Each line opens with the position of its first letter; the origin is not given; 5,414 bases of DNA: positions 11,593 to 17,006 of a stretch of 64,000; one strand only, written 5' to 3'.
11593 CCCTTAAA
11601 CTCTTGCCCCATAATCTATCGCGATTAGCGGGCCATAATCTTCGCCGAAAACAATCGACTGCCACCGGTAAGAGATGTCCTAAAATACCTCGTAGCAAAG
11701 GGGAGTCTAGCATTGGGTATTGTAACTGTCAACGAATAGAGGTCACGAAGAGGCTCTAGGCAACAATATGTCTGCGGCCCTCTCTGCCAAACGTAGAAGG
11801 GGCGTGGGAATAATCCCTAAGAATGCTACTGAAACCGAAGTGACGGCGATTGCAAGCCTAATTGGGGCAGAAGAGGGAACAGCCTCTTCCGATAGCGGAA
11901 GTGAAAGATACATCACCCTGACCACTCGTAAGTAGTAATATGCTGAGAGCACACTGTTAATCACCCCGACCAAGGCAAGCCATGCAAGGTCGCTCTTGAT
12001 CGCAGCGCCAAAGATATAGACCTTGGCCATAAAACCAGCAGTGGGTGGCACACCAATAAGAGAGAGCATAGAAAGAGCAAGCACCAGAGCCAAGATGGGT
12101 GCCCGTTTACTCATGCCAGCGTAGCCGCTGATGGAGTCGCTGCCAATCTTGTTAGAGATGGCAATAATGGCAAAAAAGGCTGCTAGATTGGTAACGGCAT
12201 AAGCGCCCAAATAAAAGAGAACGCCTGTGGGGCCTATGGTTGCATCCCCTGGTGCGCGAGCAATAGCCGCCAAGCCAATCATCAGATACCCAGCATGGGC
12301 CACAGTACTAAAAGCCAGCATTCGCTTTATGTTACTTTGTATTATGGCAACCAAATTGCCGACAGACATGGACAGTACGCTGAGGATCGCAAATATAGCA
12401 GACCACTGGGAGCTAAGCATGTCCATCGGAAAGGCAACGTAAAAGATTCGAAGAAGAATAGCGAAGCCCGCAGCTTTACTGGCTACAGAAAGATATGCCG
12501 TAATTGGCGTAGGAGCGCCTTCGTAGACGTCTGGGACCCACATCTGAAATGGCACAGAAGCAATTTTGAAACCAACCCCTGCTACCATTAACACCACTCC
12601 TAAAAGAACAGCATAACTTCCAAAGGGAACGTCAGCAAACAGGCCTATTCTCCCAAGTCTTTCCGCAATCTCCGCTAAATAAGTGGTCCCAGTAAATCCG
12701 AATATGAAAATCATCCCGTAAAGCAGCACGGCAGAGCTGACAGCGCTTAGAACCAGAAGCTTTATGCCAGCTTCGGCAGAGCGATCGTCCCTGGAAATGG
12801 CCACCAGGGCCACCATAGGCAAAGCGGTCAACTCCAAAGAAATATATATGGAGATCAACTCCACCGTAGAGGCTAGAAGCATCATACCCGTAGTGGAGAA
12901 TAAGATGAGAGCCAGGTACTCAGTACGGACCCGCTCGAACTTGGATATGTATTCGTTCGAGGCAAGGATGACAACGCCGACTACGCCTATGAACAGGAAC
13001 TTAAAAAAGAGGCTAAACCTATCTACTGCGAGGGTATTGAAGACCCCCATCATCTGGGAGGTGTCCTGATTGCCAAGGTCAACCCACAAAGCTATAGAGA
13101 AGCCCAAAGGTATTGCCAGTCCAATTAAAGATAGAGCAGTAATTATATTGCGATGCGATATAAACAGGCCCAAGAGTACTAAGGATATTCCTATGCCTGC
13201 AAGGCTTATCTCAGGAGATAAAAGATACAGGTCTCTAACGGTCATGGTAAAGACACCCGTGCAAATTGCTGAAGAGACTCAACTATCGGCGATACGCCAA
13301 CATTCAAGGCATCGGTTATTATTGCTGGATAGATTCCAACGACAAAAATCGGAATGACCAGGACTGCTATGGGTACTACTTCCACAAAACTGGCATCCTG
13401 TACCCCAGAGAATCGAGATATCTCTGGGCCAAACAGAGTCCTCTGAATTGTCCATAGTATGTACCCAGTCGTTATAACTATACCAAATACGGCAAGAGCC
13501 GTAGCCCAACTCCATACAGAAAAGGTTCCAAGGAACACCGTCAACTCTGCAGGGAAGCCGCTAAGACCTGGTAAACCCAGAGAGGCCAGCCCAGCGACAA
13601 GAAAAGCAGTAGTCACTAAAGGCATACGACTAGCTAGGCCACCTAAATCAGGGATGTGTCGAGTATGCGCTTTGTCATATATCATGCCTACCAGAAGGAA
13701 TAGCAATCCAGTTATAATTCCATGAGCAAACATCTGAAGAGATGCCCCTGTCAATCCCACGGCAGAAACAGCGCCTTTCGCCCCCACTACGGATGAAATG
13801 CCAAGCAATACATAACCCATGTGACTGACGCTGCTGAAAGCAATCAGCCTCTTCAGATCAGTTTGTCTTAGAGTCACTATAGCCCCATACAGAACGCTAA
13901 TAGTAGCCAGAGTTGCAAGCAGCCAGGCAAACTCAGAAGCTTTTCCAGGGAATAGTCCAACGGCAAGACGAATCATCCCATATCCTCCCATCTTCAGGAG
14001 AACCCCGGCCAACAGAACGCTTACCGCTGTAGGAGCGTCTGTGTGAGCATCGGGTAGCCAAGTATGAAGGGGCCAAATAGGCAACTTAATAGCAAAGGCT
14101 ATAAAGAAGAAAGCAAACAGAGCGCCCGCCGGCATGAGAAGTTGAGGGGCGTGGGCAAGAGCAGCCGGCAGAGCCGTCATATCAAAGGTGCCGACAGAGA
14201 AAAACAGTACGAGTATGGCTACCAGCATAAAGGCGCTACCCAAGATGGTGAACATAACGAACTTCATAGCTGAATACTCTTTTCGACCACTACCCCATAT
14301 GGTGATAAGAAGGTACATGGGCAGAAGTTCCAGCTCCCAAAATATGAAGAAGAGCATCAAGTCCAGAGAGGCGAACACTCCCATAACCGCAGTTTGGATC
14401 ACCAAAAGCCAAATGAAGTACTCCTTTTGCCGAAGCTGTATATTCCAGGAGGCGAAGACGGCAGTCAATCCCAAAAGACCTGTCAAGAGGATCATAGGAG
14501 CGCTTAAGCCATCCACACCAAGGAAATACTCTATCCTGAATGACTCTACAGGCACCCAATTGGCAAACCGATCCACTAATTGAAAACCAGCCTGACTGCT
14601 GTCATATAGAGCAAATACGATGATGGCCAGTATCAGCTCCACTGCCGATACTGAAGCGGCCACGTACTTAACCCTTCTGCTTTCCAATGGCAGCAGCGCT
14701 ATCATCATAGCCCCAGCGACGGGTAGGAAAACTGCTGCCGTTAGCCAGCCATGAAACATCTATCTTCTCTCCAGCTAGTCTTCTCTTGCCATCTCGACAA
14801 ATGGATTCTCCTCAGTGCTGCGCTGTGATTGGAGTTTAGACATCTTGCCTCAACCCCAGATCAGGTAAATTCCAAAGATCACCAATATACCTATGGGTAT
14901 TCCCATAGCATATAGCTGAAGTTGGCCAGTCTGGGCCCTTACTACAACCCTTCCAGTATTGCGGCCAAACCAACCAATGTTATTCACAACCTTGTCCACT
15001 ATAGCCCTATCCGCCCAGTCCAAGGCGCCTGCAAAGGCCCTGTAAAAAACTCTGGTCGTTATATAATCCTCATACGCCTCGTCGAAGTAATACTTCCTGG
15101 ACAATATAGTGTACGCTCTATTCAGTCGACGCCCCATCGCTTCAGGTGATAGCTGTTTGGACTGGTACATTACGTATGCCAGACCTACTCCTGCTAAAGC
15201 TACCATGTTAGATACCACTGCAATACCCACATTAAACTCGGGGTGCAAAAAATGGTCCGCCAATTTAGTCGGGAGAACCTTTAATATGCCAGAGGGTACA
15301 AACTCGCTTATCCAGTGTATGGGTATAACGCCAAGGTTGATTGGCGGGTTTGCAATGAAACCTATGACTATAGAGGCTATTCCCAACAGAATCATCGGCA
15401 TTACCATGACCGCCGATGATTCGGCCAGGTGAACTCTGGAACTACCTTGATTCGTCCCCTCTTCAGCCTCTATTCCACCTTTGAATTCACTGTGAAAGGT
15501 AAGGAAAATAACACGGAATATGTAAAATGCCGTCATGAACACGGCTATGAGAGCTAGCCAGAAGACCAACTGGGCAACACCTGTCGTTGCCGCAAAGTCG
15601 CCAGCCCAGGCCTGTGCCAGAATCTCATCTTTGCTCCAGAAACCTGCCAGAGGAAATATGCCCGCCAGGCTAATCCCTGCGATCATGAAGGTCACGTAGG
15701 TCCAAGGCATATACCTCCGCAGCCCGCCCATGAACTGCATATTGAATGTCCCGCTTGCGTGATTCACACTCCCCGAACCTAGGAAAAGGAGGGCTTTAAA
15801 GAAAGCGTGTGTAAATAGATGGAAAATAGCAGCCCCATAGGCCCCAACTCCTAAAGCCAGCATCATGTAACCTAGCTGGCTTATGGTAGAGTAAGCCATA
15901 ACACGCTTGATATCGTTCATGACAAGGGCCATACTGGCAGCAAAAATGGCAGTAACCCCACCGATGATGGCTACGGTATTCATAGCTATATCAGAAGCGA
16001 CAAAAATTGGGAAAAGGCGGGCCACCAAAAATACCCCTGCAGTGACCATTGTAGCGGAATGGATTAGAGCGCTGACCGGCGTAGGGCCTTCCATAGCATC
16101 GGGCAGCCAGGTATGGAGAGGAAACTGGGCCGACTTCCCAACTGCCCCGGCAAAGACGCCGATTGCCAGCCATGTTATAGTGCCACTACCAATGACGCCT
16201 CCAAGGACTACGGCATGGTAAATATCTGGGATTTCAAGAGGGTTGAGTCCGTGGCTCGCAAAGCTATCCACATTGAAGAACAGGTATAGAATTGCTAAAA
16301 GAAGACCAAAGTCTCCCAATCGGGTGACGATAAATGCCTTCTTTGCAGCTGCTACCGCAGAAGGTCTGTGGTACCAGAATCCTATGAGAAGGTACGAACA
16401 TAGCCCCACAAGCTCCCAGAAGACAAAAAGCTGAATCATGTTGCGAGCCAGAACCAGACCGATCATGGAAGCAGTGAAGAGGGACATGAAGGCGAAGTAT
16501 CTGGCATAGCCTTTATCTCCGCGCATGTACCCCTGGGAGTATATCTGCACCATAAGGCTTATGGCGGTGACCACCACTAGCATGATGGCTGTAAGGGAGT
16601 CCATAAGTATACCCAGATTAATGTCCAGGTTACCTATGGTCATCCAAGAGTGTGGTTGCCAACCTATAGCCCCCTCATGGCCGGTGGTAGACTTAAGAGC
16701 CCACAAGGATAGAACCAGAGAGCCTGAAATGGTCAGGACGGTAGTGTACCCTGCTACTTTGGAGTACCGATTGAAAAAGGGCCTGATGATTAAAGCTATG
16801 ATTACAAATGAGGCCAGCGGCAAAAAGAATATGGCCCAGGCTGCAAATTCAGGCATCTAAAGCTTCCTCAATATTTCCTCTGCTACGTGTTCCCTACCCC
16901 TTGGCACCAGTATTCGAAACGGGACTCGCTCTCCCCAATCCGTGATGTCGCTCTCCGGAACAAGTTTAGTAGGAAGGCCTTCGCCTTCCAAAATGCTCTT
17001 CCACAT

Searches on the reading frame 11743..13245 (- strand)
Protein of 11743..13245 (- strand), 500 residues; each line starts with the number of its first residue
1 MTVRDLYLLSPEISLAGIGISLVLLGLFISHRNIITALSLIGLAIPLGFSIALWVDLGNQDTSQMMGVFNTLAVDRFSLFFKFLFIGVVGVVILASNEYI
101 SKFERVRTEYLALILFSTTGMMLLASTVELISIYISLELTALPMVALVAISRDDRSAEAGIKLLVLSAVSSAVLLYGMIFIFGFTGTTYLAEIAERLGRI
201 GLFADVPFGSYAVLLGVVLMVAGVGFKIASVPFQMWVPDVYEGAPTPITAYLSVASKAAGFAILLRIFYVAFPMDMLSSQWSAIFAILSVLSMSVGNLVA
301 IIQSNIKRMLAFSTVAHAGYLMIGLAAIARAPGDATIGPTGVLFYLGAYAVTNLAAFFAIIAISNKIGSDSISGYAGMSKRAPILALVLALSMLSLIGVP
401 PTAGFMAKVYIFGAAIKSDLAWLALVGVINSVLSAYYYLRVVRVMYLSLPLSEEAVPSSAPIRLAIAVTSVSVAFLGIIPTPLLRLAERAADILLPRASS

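Call 85: search_protein_families(library=pfam, proteins=[window:11743-13245:-], max_evalue=0.00001)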
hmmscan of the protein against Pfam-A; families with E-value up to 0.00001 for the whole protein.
window:11743-13245:- (500 aa): 1 family
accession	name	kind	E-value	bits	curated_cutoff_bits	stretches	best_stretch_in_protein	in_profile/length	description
PF00361.26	Proton_antipo_M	-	3.2e-70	237.1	21.5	1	129-434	3-294/294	NADH:quinone oxidoreductase/Mrp antiporter, TM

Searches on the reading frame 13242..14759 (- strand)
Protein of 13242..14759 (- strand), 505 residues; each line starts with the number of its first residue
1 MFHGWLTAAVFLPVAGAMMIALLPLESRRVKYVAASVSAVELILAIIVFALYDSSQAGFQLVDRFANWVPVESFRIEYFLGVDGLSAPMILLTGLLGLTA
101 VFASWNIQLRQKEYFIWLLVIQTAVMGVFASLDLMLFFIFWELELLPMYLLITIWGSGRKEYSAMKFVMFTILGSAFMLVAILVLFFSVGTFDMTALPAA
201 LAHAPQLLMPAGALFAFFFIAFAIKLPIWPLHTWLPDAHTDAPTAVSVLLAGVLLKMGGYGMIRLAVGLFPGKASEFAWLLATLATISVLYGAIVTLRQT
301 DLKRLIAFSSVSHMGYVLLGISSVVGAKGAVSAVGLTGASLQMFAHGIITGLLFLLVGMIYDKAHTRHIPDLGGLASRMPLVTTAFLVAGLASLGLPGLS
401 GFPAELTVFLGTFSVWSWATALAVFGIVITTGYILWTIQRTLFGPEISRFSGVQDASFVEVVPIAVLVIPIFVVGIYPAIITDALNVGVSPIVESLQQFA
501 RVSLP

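Call 85: search_protein_families(library=pfam, proteins=[window:13242-14759:-], max_evalue=0.00001)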
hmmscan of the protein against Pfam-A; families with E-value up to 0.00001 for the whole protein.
window:13242-14759:- (505 aa): 1 family
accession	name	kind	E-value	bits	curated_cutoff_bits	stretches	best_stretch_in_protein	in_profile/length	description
PF00361.26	Proton_antipo_M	-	7.1e-72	242.5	21.5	1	131-430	1-294/294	NADH:quinone oxidoreductase/Mrp antiporter, TM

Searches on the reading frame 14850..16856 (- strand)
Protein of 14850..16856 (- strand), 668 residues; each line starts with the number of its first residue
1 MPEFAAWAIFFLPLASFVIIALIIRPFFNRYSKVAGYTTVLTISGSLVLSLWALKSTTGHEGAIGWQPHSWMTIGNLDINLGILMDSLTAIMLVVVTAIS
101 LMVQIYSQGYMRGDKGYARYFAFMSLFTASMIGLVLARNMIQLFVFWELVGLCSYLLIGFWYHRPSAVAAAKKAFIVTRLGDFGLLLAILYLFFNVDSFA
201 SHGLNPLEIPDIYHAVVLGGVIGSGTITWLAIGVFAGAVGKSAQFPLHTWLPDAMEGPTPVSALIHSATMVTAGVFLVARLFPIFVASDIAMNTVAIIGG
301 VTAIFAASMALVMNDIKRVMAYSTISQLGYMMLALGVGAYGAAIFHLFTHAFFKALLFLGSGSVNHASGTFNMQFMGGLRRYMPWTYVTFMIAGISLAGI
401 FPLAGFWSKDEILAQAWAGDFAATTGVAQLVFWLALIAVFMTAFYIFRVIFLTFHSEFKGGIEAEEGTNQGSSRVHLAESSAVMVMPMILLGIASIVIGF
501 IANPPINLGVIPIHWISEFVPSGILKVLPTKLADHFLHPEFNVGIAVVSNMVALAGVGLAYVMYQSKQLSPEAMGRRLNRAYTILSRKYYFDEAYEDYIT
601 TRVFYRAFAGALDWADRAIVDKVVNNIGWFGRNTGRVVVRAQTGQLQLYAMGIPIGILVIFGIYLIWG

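Call 85: search_protein_families(library=pfam, proteins=[window:14850-16856:-], max_evalue=0.00001)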
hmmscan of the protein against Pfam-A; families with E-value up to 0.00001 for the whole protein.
window:14850-16856:- (668 aa): 3 families
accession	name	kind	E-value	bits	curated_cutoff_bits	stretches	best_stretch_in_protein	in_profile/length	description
PF00361.26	Proton_antipo_M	-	4.6e-79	266.1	21.5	1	137-420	1-279/294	NADH:quinone oxidoreductase/Mrp antiporter, TM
PF00662.26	Proton_antipo_N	-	3.4e-21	75.3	24.5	1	71-121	1-51/51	NADH-Ubiquinone oxidoreductase (complex I), chain 5 N-terminus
PF01010.25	Proton_antipo_C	-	8.9e-06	25.9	26.8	0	478-569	94-182/243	NADH-dehyrogenase subunit F, TMs, (complex I) C-terminus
